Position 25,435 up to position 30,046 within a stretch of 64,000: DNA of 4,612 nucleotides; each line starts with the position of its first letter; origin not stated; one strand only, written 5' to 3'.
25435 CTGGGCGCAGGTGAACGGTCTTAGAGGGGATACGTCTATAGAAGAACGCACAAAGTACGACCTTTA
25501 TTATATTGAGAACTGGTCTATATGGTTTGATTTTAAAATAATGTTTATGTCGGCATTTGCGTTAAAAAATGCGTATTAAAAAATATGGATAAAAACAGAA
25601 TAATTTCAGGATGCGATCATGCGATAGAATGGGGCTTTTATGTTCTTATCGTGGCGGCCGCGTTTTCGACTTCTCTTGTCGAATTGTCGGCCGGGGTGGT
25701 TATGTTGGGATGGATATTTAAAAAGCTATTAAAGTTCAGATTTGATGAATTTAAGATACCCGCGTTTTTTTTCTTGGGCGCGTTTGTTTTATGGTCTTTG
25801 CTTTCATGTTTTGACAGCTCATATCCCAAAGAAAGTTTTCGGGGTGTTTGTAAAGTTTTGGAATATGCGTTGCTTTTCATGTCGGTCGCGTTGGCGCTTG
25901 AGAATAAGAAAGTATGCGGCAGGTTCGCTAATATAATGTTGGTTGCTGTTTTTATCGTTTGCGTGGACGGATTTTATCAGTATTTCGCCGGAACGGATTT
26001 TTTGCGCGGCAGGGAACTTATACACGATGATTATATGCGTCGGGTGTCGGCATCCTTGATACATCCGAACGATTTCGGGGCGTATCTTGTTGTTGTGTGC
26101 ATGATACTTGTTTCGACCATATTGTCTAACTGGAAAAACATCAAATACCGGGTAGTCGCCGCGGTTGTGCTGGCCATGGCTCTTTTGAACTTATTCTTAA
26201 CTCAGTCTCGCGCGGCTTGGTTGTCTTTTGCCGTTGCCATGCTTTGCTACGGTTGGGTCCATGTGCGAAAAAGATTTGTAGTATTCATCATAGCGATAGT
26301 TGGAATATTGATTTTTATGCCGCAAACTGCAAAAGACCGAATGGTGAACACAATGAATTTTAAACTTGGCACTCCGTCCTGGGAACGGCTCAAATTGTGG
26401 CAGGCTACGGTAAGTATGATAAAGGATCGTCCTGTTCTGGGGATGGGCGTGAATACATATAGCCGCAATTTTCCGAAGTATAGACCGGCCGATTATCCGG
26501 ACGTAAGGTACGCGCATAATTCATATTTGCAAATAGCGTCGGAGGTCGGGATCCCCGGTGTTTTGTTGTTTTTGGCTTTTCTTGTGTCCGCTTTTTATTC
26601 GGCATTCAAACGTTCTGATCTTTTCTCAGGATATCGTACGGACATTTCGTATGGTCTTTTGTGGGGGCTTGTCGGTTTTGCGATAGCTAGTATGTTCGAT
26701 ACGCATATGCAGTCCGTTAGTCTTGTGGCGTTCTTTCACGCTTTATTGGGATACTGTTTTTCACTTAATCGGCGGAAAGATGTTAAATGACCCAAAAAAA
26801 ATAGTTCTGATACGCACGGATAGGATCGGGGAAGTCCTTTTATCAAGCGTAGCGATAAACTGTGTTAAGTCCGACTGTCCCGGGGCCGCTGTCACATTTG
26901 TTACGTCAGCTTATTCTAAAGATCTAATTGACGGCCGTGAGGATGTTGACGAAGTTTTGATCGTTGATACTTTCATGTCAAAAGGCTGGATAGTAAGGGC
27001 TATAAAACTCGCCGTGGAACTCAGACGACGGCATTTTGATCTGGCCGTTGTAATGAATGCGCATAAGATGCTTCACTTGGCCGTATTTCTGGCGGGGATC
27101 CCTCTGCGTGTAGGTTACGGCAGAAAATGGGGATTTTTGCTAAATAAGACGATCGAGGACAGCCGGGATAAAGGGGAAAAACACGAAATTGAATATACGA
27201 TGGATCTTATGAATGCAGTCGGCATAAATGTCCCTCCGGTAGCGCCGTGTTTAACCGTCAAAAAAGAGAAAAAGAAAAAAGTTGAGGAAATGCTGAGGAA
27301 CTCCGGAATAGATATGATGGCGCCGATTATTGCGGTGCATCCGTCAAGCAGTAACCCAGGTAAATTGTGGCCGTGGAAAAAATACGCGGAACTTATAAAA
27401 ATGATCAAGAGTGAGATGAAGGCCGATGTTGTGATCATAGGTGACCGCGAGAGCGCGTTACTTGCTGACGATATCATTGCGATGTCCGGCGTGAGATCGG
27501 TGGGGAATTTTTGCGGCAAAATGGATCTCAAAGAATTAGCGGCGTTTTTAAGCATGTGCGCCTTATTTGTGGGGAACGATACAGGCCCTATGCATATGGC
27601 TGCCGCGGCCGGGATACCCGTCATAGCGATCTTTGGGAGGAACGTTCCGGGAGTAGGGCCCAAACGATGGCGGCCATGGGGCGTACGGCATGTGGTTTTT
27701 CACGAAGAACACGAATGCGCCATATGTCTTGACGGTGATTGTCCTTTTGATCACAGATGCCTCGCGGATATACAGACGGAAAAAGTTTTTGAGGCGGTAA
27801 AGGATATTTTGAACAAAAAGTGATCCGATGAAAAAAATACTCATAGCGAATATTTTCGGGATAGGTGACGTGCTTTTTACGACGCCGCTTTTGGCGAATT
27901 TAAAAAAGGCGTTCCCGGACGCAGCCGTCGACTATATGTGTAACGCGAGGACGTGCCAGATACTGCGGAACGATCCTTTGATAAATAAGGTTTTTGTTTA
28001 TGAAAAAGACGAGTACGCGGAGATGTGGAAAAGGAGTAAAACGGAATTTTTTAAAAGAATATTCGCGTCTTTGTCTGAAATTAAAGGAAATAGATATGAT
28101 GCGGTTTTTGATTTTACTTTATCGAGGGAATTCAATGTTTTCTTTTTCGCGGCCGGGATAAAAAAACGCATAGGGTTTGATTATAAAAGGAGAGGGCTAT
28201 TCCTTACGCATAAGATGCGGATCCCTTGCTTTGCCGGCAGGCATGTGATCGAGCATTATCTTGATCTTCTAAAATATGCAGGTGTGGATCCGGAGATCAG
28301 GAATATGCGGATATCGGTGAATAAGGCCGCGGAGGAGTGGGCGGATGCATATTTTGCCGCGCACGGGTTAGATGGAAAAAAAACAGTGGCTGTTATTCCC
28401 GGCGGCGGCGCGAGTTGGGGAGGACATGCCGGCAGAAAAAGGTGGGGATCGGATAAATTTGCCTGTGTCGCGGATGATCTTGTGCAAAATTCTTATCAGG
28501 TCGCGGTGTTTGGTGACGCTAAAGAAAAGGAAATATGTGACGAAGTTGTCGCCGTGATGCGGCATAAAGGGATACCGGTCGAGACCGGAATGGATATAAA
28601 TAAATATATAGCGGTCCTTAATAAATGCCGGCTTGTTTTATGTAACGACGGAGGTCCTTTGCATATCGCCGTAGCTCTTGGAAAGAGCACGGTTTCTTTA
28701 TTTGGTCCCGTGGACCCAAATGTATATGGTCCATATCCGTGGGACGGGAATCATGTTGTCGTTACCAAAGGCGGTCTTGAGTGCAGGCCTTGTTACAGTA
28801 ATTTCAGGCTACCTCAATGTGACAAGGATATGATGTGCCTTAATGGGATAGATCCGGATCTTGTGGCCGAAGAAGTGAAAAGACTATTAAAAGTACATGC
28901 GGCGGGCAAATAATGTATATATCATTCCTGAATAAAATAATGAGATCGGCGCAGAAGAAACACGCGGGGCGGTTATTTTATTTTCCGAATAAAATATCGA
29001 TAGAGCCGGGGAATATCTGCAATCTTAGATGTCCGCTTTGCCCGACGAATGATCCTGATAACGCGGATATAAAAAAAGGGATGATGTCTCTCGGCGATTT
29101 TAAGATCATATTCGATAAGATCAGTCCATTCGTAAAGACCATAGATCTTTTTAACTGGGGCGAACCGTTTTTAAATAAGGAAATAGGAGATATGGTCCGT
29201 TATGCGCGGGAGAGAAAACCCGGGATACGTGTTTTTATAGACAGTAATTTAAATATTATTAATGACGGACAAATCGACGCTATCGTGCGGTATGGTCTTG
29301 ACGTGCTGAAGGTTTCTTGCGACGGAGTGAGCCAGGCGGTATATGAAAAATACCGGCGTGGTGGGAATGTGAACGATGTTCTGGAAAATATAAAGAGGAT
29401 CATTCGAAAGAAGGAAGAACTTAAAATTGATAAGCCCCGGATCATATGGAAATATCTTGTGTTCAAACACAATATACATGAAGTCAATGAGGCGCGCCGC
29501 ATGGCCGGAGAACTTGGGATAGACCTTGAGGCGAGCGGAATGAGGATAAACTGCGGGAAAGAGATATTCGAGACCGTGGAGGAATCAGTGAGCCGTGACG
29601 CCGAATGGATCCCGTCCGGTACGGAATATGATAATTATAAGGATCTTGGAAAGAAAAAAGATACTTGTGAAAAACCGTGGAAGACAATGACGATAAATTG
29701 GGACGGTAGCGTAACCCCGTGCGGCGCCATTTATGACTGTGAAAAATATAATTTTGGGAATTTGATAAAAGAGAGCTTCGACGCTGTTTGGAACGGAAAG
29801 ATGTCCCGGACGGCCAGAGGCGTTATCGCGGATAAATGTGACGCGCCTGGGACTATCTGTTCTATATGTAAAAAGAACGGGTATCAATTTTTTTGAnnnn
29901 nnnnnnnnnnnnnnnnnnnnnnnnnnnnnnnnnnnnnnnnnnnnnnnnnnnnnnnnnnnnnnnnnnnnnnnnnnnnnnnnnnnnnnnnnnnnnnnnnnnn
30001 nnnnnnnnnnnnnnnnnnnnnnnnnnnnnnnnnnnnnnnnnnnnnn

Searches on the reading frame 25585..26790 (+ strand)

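Call 98: search_protein_families(library=pfam, proteins=[window:25585-26790:+], max_evalue=0.00001)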
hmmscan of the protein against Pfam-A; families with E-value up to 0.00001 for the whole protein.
window:25585-26790:+ (401 aa): 1 family
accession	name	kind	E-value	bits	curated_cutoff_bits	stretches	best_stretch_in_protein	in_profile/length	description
PF04932.20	Wzy_C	-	4.8e-30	104.8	31.7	1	195-330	2-149/149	O-Antigen ligase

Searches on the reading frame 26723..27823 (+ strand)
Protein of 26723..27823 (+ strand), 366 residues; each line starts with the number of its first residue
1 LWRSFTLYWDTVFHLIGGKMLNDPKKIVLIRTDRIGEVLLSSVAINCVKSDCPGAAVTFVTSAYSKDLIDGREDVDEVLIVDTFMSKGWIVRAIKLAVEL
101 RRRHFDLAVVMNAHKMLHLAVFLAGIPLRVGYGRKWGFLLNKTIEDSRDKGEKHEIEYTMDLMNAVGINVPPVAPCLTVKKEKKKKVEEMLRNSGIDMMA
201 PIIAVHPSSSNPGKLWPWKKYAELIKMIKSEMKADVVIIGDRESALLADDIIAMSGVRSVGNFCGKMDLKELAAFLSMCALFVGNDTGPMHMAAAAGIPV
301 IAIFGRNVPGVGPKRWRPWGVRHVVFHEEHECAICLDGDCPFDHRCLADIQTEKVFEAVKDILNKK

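Call 99: search_protein_families(library=pfam, proteins=[window:26723-27823:+], max_evalue=0.00001)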
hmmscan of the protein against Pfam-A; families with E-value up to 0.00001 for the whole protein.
window:26723-27823:+ (366 aa): 1 family
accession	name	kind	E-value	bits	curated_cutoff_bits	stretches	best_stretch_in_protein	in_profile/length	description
PF01075.23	Glyco_transf_9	-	2.4e-36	125.8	22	1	95-343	3-244/247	Glycosyltransferase family 9 (heptosyltransferase)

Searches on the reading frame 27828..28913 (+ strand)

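Call 99: search_protein_families(library=pfam, proteins=[window:27828-28913:+], max_evalue=0.00001)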
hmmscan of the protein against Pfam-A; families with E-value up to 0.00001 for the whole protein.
window:27828-28913:+ (361 aa): 1 family
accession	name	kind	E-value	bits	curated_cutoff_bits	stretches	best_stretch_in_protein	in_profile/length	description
PF01075.23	Glyco_transf_9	-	3.2e-34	118.8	22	1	84-324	7-238/247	Glycosyltransferase family 9 (heptosyltransferase)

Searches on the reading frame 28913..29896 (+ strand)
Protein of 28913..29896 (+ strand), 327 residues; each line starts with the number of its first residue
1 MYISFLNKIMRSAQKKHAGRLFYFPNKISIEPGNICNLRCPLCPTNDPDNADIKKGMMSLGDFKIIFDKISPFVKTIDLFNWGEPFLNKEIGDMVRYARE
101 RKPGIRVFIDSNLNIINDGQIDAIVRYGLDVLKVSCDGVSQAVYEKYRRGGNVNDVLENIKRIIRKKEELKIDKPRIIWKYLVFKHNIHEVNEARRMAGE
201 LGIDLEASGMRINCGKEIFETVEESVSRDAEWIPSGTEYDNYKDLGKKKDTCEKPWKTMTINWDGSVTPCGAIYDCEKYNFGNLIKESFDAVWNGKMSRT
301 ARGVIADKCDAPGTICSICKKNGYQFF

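Call 70: search_protein_families(library=pfam, proteins=[window:28913-29896:+])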
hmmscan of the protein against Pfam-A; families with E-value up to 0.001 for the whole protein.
window:28913-29896:+ (327 aa): 2 families
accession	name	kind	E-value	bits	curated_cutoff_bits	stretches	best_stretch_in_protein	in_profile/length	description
PF04055.27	Radical_SAM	-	3.3e-17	63.6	29.5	1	30-166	1-139/166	Radical SAM superfamily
PF13186.11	SPASM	-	1.7e-12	47.8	21.5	1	252-319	1-66/67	Iron-sulfur cluster-binding domain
